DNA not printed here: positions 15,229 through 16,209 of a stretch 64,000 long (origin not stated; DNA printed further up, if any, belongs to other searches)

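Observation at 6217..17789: Recurring gene pair: prepilin-like H-X9-DG protein followed by secreted beta-propeller paralog, once coupled to a PEP-CTERM protein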

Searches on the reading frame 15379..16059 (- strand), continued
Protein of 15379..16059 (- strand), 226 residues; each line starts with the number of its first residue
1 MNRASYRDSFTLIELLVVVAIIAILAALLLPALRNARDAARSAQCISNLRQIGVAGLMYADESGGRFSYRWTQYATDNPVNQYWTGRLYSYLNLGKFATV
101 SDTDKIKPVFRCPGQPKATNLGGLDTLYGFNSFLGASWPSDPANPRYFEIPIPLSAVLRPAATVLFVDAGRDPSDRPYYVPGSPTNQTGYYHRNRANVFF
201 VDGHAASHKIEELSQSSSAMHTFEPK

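Call 62: find_encoding_contigs(protein=P0056, flank=8000, max_places=2)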
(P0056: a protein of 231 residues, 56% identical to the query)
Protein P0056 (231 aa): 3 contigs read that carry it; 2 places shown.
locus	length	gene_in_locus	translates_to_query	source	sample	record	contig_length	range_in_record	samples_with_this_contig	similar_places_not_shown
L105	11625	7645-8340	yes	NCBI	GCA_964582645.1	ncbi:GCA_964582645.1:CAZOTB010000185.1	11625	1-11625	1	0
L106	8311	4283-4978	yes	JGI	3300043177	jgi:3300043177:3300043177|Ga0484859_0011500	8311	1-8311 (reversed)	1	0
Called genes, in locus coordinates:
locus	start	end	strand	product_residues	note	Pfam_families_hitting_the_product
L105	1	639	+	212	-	?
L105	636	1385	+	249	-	PF07963:N_methyl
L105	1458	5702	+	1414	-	-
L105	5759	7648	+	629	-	-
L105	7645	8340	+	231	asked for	PF07963:N_methyl, PF07596:SBP_bac_10 (weak)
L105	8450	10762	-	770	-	PF16889:Hepar_II_III_N, PF07940:Hepar_II_III_C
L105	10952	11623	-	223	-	?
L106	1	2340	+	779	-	?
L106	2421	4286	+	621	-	-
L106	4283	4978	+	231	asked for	PF07963:N_methyl, PF07596:SBP_bac_10 (weak)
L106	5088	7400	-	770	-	PF16889:Hepar_II_III_N, PF07940:Hepar_II_III_C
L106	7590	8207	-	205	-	PF07596:SBP_bac_10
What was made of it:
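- The pil2 ortholog in L105/L106 has no propeller downstream: a lyase gene converges on it instead (call 62).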

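Call 63: find_encoding_contigs(protein=P0057, flank=6000, max_places=1)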
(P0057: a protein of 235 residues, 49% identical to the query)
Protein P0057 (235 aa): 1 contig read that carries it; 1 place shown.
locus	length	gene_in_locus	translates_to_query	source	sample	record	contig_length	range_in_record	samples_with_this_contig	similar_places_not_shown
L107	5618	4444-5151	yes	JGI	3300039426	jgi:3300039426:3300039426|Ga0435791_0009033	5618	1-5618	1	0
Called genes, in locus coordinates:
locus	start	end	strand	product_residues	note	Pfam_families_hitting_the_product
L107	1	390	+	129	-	?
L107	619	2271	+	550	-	-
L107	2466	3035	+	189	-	-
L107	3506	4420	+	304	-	PF13385:Laminin_G_3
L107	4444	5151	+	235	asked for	PF07963:N_methyl (weak), PF07596:SBP_bac_10 (weak)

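Call 64: find_encoding_contigs(protein=P0054, flank=4000, max_places=1)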
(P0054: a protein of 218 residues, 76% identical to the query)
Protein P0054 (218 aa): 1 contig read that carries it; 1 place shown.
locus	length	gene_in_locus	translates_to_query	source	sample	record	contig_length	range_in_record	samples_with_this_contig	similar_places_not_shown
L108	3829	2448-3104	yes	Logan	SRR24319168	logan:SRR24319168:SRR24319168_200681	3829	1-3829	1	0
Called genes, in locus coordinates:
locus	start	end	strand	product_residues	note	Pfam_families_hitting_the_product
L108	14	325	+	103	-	-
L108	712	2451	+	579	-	-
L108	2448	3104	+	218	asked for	PF07963:N_methyl (weak), PF07596:SBP_bac_10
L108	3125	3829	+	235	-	?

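Call 77: predict_structure(alignment_id=A4)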
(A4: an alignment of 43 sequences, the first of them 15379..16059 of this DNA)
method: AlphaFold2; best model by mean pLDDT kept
length: 226 residues; sequences in the alignment: 43
mean_pLDDT: 81.6   pTM: 0.80
mean pLDDT of the five models: 81.6, 81.3, 80.5, 79.7, 77.9
residues with pLDDT >= 90: 97; 70-90: 75; 50-70: 42; < 50: 12
segments of 3 or more residues with pLDDT < 50: 215-219
pLDDT, mean of each block of 10 residues (from residue 1): 68 94 96 94 96 97 91 65 86 88 89 82 83 73 63 92 89 55 60 90 92 58 69
secondary structure, 60 per line:
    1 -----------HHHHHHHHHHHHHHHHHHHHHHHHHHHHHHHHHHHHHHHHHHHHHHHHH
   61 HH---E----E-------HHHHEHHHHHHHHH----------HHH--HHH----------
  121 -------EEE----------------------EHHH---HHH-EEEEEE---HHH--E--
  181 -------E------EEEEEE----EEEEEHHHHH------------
elements in order: H12-62 H79-82 H84-92 E128-130 E164-169 E195-200 E205-209 H210-214
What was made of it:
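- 15379..16059 (-): pil2: DUF1559/H-X9-DG prepilin-like protein (226 aa). AlphaFold2 model: 50-residue alpha1 helix plus a 4-stranded sheet (call 77).
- On Type IV pilin / pseudopilin superfamily (class III signal peptide): AlphaFold2 model of pil2 (pLDDT 82): helix 12-62, strands 128-130, 164-169, 195-200 and 205-209 (call 77).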

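Call 80: fold_search(model_id=the predicted structure, library=pdb)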
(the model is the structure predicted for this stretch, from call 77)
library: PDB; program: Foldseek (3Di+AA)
matches with E <= 10: 85; with E <= 0.001: 0
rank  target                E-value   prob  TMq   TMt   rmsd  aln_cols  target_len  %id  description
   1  9f0y_H                1.3e+00  0.02  0.11  0.06  18.8       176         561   15  CryoEM structure of the F plasmid relaxosome with TraI in its TE mode, derived from the ss-27_+8ds+9_+143-R Locally-re (released 2025-06-04)
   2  2dhi_MODEL_1_A        1.3e+00  0.04  0.13  0.20  12.8        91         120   10  Solution structure of the PH domain of Evectin-2 from mouse (released 2006-09-24)
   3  2vsz_B                1.3e+00  0.04  0.13  0.17  13.2        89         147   10  Crystal Structure of the ELMO1 PH domain (released 2009-03-10)
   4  6aa0_C                2.4e+00  0.13  0.11  0.06   3.2        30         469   17  Crystal Structure of Toxoplasma gondii Prolyl tRNA Synthetase (TgPRS) in Apo Form (released 2019-10-23)
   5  4ydq_A                2.4e+00  0.12  0.11  0.05   3.2        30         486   13  Crystal Structure of Prolyl-tRNA Synthetase (PRS) from Plasmodium falciparum in complex with Halofuginone and AMPPNP (released 2015-05-20)
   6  3aj4_A                2.8e+00  0.04  0.15  0.24  12.7        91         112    8  Crystal structure of the PH domain of Evectin-2 from human complexed with O-phospho-L-serine (released 2011-05-25)
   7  8oh6_AW               2.8e+00  0.04  0.09  0.08   7.1        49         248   12  Crystal structure of the Candida albicans 80S ribosome in complex with Paromomycin (500umol) (released 2024-10-02)
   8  6cce_C                3.3e+00  0.01  0.11  0.04  22.5       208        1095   13  Crystal structure of a Mycobacterium smegmatis RNA polymerase transcription initiation complex with inhibitor Kanglemy (released 2018-08-15)
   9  6kon_C                3.3e+00  0.01  0.11  0.04  22.7       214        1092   11  Mycobacterium tuberculosis initial transcription complex comprising sigma H and 5'-OH RNA of 5 nt (released 2020-03-11)
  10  1yr1_MODEL_1_A        3.7e+00  0.08  0.10  0.17   3.3        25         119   28  Structure of the major extracytoplasmic domain of the trans isomer of the bacterial cell division protein divi (released 2006-02-07)
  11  9v1i_lD               3.7e+00  0.03  0.09  0.08   7.1        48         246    4  Cryo- EM structure of ribosomal large subunit (LSU) from Entamoeba histolytica at 2.8 angstrom resolution (released 2025-10-08)
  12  9e71_BE               4.0e+00  0.01  0.09  0.08   9.9        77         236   21  Cryo-EM structure of the Pyrobaculum calidifontis 70S ribosome (released 2024-11-20)
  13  3luu                  4.2e+00  0.04  0.07  0.17   1.5        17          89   24  Crystal structure of Protein with unknown function which belongs to Pfam DUF971 family (AFE_2189) from Acidithiobacillus (released 2010-03-09)
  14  3dkm                  4.5e+00  0.04  0.10  0.26   8.6        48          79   25  Crystal structure of the HECTD1 CPH domain (released 2008-08-19)
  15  9baq_B                4.7e+00  0.10  0.13  0.43   5.8        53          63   13  CryoEM structure of DIM2-HP1-H3K9me3-DNA complex (released 2024-07-24)
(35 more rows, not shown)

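Call 100: search_protein_families(library=pfam, proteins=[L107:3506-4420:+], max_evalue=0.001)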
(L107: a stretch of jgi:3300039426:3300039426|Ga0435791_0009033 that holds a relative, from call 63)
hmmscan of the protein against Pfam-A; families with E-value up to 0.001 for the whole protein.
L107:3506-4420:+ (304 aa): 2 families
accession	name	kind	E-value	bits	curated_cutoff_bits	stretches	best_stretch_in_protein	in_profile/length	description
PF13385.13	Laminin_G_3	-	4.4e-11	43.6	27.6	1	101-266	1-149/151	Concanavalin A-like lectin/glucanases superfamily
PF07589.16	PEP-CTERM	-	0.00017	22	20.7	1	279-300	1-24/24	PEP-CTERM motif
